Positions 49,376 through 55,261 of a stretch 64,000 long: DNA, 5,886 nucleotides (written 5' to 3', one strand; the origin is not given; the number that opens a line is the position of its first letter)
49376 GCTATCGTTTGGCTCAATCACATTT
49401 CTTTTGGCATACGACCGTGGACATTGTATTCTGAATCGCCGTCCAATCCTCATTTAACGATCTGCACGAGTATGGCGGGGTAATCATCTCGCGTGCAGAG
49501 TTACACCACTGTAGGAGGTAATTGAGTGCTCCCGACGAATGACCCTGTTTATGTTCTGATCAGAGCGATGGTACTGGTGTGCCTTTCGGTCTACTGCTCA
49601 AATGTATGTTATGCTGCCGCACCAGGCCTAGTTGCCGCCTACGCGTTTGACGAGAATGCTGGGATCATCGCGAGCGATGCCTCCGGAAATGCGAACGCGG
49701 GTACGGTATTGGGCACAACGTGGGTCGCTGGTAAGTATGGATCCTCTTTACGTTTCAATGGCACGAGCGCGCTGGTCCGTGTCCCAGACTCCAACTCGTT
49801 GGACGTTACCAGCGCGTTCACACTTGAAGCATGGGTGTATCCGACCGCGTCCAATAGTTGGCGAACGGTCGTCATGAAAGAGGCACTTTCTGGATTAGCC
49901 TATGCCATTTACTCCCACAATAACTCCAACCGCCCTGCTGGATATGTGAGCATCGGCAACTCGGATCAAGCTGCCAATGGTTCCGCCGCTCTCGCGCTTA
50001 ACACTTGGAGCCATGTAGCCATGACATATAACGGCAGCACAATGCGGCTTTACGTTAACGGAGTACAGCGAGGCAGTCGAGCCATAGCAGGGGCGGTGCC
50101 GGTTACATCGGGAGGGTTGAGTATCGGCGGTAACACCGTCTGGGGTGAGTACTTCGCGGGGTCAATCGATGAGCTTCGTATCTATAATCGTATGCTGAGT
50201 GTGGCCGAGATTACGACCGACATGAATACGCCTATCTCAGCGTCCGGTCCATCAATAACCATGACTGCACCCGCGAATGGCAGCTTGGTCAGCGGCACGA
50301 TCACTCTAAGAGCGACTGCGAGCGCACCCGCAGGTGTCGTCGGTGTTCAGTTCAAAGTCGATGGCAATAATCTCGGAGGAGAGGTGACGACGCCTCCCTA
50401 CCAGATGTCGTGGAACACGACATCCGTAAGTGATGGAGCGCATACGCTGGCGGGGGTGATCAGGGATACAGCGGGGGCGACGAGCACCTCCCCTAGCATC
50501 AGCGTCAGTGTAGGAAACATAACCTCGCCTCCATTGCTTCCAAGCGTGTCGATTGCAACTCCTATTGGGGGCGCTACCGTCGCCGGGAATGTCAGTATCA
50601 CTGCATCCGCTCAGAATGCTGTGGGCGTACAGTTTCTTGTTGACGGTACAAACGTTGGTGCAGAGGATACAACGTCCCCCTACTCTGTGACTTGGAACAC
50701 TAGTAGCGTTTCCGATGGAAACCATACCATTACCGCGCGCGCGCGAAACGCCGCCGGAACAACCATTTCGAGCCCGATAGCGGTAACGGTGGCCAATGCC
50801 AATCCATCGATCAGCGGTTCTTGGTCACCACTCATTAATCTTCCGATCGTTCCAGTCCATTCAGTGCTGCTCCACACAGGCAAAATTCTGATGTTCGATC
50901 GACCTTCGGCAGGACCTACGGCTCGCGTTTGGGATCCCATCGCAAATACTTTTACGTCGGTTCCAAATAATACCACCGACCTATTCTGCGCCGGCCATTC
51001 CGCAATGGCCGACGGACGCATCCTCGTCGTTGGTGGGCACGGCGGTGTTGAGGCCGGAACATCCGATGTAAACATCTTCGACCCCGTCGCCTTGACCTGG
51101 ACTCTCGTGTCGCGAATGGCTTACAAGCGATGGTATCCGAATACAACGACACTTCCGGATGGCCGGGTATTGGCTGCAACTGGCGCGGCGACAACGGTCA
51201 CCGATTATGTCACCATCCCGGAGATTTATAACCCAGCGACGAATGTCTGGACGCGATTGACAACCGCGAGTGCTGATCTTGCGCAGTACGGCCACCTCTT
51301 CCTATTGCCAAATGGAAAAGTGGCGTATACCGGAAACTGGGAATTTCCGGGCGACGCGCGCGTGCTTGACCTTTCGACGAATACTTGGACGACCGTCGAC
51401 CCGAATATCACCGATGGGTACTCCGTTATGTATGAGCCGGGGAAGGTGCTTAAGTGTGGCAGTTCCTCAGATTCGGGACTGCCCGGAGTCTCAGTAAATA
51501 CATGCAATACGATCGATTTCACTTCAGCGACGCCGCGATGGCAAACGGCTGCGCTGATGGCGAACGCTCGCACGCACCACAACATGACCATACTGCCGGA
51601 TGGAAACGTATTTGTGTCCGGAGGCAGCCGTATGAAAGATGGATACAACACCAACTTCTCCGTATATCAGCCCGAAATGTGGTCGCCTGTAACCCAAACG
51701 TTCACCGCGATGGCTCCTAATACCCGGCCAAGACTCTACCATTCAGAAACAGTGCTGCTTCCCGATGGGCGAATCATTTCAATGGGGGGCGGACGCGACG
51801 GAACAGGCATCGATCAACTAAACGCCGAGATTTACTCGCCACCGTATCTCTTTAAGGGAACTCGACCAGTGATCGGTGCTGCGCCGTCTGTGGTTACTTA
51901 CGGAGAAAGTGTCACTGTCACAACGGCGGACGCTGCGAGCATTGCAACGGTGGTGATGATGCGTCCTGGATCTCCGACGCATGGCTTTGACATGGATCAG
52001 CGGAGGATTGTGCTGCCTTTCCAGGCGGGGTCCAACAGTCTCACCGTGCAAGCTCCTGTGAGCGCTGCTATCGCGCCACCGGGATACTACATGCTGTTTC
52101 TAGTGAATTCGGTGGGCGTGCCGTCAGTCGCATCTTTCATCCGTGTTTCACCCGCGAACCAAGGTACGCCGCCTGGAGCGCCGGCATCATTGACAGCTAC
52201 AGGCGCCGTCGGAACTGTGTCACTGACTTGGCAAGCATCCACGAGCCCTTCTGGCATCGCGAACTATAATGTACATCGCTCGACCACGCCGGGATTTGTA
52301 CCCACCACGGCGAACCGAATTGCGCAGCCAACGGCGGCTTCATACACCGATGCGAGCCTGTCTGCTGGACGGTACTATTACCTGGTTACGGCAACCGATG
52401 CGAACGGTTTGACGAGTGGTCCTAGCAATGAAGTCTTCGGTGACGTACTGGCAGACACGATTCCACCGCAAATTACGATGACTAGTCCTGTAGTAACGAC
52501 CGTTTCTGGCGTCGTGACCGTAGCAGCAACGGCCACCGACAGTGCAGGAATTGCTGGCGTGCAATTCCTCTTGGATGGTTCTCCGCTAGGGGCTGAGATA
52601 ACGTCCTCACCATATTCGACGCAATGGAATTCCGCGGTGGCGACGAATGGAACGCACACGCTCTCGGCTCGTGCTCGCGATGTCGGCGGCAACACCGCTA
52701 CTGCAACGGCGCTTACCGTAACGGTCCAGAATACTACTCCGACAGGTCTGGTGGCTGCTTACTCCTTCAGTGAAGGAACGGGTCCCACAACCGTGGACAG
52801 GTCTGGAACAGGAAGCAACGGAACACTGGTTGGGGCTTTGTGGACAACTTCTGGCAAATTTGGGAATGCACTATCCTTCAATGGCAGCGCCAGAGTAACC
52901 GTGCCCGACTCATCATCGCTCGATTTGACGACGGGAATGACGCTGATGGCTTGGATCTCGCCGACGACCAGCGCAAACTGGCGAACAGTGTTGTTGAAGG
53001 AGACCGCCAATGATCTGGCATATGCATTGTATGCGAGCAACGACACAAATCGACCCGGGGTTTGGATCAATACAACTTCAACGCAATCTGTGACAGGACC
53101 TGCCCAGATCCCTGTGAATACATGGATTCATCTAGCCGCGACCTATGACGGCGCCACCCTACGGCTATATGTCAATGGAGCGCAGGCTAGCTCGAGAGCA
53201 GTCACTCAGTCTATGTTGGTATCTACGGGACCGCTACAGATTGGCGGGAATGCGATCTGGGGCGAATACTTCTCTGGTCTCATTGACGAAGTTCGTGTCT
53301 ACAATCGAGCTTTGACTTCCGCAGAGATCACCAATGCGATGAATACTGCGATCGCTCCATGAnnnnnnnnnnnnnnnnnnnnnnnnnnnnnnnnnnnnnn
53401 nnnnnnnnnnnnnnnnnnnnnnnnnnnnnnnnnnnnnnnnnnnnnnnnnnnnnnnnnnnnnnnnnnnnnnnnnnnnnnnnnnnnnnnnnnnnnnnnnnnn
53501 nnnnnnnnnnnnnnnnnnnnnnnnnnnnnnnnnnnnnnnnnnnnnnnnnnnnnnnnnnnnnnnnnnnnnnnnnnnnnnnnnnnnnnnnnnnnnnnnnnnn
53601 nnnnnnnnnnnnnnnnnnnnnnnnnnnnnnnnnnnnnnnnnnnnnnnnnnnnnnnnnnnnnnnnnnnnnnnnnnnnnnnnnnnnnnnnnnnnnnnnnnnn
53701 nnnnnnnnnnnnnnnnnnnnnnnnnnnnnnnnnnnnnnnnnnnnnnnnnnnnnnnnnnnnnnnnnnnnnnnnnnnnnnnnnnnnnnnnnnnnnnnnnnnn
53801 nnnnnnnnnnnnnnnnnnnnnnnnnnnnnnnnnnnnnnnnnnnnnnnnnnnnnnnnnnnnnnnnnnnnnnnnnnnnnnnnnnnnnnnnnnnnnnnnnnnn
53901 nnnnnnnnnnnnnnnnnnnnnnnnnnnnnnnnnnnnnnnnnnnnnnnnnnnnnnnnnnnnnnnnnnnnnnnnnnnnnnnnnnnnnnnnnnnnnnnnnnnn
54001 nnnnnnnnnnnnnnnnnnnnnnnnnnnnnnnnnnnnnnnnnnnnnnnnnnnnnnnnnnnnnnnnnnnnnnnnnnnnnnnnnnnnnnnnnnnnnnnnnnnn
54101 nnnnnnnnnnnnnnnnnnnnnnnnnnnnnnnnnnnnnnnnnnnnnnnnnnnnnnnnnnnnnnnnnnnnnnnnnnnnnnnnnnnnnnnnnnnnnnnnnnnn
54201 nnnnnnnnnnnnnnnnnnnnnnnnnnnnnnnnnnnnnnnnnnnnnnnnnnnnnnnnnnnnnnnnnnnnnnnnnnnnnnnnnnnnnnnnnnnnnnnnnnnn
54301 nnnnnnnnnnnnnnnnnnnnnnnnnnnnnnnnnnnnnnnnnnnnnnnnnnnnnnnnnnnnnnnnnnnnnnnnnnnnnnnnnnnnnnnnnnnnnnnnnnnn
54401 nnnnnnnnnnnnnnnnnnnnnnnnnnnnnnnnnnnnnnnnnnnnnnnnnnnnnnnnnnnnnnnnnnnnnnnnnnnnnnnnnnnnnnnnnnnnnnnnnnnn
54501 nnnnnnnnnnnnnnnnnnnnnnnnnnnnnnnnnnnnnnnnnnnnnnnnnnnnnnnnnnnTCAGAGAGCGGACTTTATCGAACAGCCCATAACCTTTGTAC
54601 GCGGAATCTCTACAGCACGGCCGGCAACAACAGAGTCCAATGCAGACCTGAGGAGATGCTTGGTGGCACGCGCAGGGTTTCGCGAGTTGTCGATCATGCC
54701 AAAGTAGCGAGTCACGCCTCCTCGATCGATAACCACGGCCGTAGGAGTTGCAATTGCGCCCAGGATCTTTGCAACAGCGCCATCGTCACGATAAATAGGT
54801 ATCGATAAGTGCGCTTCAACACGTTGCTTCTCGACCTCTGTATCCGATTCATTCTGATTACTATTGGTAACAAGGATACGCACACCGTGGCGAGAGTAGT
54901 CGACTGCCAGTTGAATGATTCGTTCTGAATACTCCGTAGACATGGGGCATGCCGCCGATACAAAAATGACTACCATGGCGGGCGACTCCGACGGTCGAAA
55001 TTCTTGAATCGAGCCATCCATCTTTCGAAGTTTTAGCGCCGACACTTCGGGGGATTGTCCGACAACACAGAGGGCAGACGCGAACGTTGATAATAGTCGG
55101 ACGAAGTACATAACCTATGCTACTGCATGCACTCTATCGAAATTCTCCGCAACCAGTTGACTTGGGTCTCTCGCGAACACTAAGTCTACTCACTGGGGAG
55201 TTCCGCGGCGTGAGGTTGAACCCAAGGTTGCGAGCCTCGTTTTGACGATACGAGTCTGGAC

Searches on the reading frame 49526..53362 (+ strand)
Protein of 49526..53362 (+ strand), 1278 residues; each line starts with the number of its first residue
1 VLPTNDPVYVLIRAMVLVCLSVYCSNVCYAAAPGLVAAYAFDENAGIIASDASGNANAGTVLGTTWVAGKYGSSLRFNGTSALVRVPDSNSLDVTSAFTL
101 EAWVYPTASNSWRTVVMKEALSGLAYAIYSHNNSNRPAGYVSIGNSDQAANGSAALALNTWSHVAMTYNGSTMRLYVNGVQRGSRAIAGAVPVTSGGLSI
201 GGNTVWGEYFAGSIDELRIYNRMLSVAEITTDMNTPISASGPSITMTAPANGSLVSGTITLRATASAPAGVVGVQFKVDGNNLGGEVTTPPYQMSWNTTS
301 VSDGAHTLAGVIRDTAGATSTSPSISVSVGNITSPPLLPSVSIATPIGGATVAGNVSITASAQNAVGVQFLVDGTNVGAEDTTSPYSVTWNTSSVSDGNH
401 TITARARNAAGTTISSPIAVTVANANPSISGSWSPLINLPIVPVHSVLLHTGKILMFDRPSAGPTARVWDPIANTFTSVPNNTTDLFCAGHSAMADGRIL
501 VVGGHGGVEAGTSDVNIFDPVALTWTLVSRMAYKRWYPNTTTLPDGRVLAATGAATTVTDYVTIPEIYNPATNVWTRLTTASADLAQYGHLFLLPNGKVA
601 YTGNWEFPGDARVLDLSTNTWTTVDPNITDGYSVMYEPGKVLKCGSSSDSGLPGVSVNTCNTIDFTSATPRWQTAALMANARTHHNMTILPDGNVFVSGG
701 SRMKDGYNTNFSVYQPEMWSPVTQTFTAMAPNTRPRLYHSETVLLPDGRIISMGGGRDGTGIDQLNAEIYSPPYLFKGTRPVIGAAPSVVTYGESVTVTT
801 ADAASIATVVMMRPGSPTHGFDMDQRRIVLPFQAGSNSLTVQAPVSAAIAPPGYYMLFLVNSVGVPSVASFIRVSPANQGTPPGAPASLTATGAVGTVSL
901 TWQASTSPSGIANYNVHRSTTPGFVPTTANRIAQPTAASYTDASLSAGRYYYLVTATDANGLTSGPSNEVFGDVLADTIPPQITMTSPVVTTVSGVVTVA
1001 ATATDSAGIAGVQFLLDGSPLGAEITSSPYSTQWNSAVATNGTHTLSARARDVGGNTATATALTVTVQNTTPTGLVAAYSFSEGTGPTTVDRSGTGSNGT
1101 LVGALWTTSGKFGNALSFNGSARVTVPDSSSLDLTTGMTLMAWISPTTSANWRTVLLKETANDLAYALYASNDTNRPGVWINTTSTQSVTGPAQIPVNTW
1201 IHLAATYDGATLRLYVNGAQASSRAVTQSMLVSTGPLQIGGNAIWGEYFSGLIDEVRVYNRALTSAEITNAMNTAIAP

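Call 58: search_protein_families(library=pfam, proteins=[window:49526-53362:+], max_evalue=0.0001)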
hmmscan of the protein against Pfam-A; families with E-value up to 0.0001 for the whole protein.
window:49526-53362:+ (1278 aa): 14 families
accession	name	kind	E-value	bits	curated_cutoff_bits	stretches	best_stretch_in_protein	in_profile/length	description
PF13385.13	Laminin_G_3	-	8.9e-70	234.1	27.6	2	1119-1268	2-150/151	Concanavalin A-like lectin/glucanases superfamily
PF17957.7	Big_7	-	1.9e-41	141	24.1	3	242-308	1-68/70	Bacterial Ig domain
PF09118.17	GO-like_E_set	-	1.3e-26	93.2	25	1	780-874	1-100/100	Galactose oxidase-like, Early set domain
PF13964.12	Kelch_6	-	5.4e-16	58.4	25.3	0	487-535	2-50/50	Kelch motif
PF07250.17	Glyoxal_oxid_N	-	1.8e-12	47.5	37.5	1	483-599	64-183/243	Glyoxal oxidase N-terminus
PF07646.21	Kelch_2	-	8.6e-12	44.8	21.3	0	492-531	7-47/48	Kelch motif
PF24681.1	Kelch_KLHDC2_KLHL20_DRC7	-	1.6e-11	44.4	50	1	487-626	50-196/221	KLHDC2/KLHL20/DRC7 Kelch-repeats domain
PF19077.6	Big_13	-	8.4e-11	42.7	27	0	1037-1067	70-100/102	Bacterial Ig-like domain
PF01344.31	Kelch_1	-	4.2e-10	39.4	20.1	0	495-531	10-45/46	Kelch motif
PF02210.31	Laminin_G_2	-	7.5e-09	36.6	22.9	0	144-219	37-123/126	Laminin G domain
PF13418.12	Kelch_4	-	2.1e-07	31.2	21.6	0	609-626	29-45/49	Galactose oxidase, central domain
PF13750.12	Big_3_3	-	1.5e-06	28.4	27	0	1030-1076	3-50/157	Bacterial Ig-like domain (group 3)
PF25210.1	Kelch_FKB95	-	2.8e-06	27.6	70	0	495-624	41-165/268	FKB95, Kelch-repeats domain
PF02973.23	Sialidase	-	2.3e-05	24.4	26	0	170-231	116-183/189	Sialidase, N-terminal domain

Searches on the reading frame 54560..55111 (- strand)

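Call 58: search_protein_families(library=pfam, proteins=[window:54560-55111:-], max_evalue=0.0001)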
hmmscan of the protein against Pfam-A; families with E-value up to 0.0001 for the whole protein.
window:54560-55111:- (183 aa): 3 families
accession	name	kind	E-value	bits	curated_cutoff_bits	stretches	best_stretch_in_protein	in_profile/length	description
PF08534.16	Redoxin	-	6e-07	29.8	26.6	1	44-142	30-136/148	Redoxin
PF00578.27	AhpC-TSA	-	1.7e-06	28.4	26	1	41-136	24-123/124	AhpC/TSA family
PF20029.6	DUF6436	-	2.4e-05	24.5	27.3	1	40-177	17-129/133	Domain of unknown function (DUF6436)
